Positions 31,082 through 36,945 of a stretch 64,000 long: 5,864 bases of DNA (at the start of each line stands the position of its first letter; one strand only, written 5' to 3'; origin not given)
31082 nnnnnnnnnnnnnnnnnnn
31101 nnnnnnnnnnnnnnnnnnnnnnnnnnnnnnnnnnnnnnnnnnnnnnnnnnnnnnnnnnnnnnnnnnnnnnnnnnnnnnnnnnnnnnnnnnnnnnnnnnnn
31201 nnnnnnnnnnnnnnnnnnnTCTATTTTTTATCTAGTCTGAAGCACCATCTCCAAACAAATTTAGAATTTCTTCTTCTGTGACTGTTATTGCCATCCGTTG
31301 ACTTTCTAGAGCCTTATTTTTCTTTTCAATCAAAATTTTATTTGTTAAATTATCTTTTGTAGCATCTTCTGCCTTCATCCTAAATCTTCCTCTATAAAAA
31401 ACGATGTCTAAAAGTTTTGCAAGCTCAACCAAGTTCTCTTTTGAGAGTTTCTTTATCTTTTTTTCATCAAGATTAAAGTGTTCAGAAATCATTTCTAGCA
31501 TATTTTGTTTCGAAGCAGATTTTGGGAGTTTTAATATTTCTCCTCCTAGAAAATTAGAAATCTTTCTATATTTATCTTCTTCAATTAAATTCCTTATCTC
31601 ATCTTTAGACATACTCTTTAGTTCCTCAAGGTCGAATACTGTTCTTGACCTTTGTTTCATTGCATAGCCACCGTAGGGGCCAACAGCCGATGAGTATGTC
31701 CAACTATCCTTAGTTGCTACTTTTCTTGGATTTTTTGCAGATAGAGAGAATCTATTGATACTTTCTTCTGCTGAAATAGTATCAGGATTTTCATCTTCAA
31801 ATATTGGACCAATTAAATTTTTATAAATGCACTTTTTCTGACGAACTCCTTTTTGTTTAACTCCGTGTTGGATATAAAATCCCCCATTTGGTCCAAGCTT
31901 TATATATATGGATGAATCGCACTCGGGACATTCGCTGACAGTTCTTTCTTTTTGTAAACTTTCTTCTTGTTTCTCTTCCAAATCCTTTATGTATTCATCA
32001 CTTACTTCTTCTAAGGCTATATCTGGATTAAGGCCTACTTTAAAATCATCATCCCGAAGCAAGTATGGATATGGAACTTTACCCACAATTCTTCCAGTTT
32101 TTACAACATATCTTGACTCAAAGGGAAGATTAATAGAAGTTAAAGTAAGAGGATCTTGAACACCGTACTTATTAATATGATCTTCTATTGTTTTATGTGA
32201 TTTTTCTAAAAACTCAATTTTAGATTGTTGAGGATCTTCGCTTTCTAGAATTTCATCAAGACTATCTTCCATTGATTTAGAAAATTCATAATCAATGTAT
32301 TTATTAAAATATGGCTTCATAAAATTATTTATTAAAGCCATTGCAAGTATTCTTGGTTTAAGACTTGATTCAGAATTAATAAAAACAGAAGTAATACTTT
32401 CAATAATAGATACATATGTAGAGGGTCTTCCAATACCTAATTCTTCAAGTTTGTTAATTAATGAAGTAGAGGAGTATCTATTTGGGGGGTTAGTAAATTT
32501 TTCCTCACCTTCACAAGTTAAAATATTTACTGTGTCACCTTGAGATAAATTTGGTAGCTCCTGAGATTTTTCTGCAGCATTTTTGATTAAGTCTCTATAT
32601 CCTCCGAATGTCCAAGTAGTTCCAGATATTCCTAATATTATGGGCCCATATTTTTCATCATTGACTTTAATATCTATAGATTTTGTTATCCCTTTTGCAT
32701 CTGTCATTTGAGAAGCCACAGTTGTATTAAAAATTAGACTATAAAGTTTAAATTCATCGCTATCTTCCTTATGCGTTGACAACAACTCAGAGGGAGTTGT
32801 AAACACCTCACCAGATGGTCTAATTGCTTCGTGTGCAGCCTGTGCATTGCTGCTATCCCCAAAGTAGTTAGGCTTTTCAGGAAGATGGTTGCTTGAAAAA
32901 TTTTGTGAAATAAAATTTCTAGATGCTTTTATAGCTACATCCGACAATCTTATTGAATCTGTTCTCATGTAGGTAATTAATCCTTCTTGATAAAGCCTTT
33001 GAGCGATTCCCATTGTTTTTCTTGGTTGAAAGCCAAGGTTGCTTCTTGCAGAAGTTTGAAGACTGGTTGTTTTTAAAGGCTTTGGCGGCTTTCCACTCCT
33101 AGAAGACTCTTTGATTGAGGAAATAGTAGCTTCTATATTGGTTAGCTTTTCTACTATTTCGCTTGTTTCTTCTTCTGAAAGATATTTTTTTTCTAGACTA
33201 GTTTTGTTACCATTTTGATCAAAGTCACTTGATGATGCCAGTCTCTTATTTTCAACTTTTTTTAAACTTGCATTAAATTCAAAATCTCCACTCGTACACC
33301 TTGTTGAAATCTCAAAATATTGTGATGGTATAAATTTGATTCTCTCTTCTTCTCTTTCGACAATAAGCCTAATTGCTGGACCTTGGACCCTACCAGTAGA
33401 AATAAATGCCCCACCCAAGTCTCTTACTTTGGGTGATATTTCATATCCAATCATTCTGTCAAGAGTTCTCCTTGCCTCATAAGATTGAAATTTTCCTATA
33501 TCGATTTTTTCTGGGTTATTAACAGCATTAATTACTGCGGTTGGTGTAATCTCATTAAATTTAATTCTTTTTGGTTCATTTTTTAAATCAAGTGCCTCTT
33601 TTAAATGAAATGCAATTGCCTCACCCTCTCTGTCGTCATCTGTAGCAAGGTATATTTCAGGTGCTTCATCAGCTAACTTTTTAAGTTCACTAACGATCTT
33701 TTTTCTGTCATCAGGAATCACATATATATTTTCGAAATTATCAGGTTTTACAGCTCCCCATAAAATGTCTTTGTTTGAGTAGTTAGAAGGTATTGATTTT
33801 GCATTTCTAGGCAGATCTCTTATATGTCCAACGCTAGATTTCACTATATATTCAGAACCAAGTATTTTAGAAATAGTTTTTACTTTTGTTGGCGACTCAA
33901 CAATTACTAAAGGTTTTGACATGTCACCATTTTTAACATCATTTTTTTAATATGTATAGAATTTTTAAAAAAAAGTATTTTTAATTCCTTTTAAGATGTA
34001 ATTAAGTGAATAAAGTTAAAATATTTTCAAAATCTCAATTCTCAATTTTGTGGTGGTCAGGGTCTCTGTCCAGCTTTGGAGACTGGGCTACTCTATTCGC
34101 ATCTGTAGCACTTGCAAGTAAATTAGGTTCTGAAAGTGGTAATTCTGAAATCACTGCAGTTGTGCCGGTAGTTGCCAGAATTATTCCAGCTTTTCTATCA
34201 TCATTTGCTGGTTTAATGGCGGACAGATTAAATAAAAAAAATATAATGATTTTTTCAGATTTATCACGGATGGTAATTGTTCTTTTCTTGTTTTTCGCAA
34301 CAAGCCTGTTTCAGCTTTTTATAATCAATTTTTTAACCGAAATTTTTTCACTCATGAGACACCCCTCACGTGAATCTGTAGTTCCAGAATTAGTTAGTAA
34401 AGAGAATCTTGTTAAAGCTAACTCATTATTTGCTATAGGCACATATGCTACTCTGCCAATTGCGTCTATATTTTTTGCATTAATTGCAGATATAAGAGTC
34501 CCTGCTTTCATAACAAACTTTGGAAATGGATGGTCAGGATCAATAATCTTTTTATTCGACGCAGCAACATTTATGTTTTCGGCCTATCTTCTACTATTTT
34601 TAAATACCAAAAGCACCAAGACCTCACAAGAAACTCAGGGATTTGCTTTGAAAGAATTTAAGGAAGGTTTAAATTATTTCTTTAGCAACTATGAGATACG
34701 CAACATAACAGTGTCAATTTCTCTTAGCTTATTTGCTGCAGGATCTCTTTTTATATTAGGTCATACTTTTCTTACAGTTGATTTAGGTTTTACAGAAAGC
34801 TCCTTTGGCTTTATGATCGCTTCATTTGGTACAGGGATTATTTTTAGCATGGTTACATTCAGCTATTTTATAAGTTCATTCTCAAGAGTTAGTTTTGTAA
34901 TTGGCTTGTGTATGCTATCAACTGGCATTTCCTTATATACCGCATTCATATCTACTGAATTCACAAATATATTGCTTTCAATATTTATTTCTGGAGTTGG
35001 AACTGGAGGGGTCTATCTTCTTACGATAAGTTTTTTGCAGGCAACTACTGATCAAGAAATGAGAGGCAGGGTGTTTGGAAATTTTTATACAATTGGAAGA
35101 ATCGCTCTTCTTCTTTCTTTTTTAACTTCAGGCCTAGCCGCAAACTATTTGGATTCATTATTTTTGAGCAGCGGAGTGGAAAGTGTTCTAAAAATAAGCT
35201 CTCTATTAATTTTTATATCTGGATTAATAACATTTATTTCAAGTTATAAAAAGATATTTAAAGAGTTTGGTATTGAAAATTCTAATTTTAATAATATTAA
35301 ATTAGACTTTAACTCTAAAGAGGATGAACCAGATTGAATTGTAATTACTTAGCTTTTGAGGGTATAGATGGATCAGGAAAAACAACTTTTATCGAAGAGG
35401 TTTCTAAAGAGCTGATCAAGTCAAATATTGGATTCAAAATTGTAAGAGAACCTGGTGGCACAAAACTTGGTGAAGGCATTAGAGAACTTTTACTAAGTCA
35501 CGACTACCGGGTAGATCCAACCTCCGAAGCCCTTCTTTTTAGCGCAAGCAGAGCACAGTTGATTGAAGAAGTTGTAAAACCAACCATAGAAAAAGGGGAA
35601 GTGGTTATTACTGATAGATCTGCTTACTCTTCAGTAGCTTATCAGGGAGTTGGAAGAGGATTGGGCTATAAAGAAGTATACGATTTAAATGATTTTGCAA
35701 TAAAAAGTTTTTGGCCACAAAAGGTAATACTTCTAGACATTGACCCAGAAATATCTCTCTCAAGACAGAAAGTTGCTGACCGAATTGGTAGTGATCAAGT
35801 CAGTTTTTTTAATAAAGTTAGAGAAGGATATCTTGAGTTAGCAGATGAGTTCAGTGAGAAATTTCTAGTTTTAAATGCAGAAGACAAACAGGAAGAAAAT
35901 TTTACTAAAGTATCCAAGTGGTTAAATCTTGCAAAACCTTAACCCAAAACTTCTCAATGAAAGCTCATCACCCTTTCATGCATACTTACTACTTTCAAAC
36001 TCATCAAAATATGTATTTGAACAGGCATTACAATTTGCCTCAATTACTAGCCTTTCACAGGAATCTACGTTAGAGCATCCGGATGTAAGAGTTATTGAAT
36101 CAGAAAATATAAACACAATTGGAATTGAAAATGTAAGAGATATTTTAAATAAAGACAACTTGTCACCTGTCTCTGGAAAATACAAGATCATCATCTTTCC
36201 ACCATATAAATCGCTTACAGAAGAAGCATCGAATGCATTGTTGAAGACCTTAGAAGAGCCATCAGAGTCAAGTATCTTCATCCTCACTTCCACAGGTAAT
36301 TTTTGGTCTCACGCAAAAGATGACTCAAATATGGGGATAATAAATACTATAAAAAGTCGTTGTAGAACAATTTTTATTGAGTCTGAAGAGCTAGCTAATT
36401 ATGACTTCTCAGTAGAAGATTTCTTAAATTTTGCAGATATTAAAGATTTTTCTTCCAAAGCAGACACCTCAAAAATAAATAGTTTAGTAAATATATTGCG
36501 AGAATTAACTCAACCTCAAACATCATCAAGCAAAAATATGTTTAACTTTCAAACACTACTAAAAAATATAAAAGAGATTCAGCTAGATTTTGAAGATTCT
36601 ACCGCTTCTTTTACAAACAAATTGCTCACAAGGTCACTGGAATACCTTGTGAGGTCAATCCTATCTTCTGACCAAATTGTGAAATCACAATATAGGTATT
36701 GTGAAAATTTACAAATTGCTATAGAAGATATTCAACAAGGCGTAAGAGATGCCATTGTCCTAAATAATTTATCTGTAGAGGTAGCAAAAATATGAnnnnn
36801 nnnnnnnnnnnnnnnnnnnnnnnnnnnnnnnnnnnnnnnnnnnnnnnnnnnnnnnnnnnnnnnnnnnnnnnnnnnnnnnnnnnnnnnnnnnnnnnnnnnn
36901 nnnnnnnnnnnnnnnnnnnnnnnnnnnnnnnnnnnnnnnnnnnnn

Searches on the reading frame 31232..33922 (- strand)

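Call 57: search_protein_families(library=pfam, proteins=[window:31232-33922:-], max_evalue=0.00001)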
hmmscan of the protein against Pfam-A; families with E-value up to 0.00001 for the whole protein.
window:31232-33922:- (896 aa): 2 families
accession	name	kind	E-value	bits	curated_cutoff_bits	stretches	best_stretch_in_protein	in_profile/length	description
PF01131.25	Topoisom_bac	-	1.1e-95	321.5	35.1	1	140-563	2-404/411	DNA topoisomerase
PF01751.28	Toprim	-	1.6e-21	76.7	23.1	1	5-125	2-96/96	Toprim domain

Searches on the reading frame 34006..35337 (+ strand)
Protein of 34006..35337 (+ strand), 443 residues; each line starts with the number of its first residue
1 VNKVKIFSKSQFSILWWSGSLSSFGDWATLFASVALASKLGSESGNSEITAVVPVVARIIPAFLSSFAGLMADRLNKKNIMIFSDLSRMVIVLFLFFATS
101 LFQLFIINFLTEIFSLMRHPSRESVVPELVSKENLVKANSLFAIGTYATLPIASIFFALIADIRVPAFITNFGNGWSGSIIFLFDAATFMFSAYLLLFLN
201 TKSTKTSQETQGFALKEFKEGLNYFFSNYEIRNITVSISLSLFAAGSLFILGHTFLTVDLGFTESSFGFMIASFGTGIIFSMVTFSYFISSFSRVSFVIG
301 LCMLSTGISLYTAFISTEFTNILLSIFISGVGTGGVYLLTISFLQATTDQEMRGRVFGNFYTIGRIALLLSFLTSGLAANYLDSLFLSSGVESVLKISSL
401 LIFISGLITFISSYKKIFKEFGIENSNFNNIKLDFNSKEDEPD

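Call 57: search_protein_families(library=pfam, proteins=[window:34006-35337:+], max_evalue=0.00001)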
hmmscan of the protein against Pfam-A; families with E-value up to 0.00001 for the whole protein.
window:34006-35337:+ (443 aa): 2 families
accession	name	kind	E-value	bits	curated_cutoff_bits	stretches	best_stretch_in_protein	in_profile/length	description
PF07690.21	MFS_1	-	1.6e-26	93.5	33.4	2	16-370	2-345/347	Major Facilitator Superfamily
PF05977.19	MFS_3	-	6.5e-14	51.7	27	1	7-436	7-417/524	Transmembrane secretion effector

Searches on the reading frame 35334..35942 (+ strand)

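Call 57: search_protein_families(library=pfam, proteins=[window:35334-35942:+], max_evalue=0.00001)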
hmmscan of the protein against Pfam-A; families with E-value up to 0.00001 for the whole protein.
window:35334-35942:+ (202 aa): 1 family
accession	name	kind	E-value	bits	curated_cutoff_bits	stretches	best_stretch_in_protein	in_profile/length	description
PF02223.23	Thymidylate_kin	-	7.4e-48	163.1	27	1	8-191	1-183/185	Thymidylate kinase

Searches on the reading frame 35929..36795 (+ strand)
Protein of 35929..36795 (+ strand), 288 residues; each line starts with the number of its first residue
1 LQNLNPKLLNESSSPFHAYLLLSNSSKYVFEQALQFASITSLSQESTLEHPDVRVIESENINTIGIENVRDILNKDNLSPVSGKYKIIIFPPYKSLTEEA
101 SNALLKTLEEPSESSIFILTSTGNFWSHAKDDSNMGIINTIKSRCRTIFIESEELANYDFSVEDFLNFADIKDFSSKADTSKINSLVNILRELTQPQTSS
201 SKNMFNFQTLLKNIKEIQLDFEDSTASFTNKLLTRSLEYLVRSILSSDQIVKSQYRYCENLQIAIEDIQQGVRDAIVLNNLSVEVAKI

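Call 57: search_protein_families(library=pfam, proteins=[window:35929-36795:+], max_evalue=0.00001)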
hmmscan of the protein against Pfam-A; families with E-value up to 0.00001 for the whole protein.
window:35929-36795:+ (288 aa): 1 family
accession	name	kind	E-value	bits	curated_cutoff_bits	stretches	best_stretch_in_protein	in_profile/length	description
PF13177.12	DNA_pol3_delta2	-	1.4e-20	74.3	27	1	46-152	64-159/161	DNA polymerase III, delta subunit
